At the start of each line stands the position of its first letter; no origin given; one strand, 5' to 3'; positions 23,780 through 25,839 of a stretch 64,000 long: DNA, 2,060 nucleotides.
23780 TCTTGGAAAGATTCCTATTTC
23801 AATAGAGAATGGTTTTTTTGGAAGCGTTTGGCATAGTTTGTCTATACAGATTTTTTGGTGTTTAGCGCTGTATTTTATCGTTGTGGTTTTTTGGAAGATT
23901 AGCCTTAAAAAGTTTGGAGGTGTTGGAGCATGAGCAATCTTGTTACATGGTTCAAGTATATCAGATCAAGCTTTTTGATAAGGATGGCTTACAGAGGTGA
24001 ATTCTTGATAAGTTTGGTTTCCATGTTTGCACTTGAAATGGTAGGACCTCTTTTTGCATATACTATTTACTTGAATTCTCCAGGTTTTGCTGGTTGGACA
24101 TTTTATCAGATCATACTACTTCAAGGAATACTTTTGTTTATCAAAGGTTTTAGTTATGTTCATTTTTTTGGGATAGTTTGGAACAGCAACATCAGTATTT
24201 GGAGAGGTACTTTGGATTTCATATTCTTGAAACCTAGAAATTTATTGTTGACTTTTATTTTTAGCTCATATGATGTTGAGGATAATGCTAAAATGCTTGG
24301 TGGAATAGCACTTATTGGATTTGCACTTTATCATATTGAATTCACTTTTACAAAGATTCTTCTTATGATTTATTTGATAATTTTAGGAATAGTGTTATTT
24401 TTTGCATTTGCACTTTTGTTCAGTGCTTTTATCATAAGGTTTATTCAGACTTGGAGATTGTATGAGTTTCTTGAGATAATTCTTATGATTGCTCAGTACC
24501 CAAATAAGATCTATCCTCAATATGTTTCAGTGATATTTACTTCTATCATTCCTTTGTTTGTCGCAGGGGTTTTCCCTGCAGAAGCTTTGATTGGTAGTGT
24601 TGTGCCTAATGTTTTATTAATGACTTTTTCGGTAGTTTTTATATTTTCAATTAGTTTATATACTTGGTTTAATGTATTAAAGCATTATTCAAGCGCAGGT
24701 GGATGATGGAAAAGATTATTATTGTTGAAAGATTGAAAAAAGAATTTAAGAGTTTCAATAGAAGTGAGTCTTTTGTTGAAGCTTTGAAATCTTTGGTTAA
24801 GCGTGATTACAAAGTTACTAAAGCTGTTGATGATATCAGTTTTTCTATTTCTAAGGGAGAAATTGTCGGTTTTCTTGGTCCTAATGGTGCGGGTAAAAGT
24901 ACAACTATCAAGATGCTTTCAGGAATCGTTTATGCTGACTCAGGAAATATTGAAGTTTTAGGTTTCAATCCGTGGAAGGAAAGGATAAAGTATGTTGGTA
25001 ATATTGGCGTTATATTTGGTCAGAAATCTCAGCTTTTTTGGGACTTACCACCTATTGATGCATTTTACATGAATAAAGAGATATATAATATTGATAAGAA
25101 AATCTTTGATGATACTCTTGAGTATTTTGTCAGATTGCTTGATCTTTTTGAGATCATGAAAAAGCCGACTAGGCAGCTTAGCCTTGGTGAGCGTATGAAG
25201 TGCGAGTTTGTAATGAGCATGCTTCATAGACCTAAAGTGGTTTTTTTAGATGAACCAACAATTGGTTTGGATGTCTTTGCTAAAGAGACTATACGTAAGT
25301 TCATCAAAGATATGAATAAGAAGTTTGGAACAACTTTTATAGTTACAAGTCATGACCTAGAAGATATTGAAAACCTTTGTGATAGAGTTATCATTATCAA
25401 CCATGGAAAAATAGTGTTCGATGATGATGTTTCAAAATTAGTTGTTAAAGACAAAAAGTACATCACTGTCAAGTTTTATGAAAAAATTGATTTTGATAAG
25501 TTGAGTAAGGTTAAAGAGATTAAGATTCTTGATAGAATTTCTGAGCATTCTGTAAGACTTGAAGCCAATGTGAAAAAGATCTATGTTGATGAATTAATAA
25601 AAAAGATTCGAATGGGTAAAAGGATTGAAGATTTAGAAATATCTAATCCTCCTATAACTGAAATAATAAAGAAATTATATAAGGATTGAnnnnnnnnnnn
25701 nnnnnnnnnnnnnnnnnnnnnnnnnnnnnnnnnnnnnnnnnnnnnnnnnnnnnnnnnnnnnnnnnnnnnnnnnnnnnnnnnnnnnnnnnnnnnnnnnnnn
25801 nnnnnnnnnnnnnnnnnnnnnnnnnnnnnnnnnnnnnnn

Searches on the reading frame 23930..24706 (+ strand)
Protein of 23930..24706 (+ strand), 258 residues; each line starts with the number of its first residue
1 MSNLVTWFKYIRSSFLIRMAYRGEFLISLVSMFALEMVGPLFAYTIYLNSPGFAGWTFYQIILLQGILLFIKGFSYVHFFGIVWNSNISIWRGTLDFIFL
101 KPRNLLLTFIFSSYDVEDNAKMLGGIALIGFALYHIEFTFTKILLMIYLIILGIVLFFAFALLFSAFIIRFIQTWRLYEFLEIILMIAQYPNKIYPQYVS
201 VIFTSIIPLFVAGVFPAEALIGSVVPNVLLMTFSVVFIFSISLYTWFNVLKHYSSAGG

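Call 101: search_protein_families(library=pfam, proteins=[window:23930-24706:+], max_evalue=0.001)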
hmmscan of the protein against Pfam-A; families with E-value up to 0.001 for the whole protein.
window:23930-24706:+ (258 aa): 1 family
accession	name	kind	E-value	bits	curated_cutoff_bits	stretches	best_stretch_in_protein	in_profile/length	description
PF06182.17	ABC2_membrane_6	-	9.9e-31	107.7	22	1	41-257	9-229/229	ABC-2 family transporter protein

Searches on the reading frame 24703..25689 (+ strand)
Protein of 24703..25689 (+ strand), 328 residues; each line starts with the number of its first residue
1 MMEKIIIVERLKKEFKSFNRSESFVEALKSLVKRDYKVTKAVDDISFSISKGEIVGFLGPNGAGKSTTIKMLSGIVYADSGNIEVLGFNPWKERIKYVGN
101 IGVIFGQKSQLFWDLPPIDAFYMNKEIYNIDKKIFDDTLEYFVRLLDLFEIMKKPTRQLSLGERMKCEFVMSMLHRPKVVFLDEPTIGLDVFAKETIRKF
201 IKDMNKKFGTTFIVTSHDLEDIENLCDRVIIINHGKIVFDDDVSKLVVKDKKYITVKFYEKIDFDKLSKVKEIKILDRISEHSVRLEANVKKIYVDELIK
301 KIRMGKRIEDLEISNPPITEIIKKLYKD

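Call 101: search_protein_families(library=pfam, proteins=[window:24703-25689:+], max_evalue=0.001)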
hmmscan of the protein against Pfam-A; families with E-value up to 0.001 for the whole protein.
window:24703-25689:+ (328 aa): 2 families
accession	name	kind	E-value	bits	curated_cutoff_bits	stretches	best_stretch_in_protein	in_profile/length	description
PF00005.33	ABC_tran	-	2.3e-23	83.7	25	1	43-186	2-136/137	ABC transporter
PF13304.12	AAA_21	-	3.9e-12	47.3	27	1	157-219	236-300/304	AAA domain, putative AbiEii toxin, Type IV TA system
